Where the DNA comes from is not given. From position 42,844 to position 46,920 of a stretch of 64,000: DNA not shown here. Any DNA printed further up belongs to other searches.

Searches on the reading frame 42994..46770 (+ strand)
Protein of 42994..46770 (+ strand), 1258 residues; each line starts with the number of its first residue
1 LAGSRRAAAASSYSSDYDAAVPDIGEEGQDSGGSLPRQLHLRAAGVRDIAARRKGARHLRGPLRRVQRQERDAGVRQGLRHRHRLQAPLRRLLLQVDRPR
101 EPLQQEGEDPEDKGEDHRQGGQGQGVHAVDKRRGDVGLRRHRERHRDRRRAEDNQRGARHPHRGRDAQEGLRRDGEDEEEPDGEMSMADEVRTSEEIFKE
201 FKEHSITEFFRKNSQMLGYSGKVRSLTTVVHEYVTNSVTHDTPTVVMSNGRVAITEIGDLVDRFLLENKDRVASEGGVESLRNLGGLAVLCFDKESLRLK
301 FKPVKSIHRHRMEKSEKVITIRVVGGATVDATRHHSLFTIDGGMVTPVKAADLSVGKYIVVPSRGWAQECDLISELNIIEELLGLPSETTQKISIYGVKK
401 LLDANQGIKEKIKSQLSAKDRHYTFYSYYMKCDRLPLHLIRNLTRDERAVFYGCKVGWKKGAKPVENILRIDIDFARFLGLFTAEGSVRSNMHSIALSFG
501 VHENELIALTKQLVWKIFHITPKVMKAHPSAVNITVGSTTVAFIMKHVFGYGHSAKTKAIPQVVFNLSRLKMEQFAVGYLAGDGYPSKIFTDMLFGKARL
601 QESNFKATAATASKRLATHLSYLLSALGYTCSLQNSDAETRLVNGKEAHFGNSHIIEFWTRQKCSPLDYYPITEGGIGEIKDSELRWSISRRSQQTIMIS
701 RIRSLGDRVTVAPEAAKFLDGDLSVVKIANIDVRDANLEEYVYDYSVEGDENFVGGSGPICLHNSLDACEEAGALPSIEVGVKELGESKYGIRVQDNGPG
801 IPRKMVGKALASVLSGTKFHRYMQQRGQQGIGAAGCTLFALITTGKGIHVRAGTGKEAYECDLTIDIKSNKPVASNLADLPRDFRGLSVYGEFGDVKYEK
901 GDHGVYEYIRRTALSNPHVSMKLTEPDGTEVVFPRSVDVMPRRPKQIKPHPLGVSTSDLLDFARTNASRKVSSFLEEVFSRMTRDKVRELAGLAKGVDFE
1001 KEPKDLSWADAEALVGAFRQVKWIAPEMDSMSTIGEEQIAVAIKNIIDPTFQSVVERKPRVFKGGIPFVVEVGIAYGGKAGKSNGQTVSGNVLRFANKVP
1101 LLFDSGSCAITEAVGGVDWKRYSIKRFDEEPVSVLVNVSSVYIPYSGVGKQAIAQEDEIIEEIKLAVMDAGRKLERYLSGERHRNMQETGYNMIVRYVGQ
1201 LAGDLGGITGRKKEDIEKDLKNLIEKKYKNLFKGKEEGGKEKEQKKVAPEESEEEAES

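Call 18: search_protein_families(library=ncbifam, proteins=[window:42994-46770:+], max_evalue=0.00001)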
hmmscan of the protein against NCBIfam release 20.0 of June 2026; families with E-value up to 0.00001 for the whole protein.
window:42994-46770:+ (1258 aa): 8 families
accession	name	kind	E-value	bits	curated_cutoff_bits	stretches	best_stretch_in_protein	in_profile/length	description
TIGR01052.1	top6b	equivalog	1.5e-166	554.7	380.7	2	762-1209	37-485/488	DNA topoisomerase VI subunit B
NF003218.0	PRK04184.1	equivalog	2.3e-162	541.3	274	2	763-1252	46-534/539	DNA topoisomerase VI subunit B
NF011438.0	PRK14867.1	equivalog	3.3e-151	505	1143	3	763-991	46-274/659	DNA topoisomerase VI subunit B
NF011439.0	PRK14868.1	equivalog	1.5e-86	291.2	1310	3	1011-1223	486-698/795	DNA topoisomerase VI subunit B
NF011491.0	PRK14898.1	equivalog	2.8e-21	75.3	783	1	237-585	76-350/860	DNA-directed RNA polymerase subunit A''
NF011303.0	PRK14715.1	equivalog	2.5e-16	58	1585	1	241-586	900-1228/1627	DNA-directed DNA polymerase II large subunit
NF045703.1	rSAM_Tes_intein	exception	1.3e-15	56.3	1700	1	242-631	161-510/1040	tetraether lipid synthase Tes, intein-containing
TIGR01445.1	intein_Nterm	domain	2.4e-06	28.4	24.5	0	238-339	2-83/83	intein N-terminal splicing region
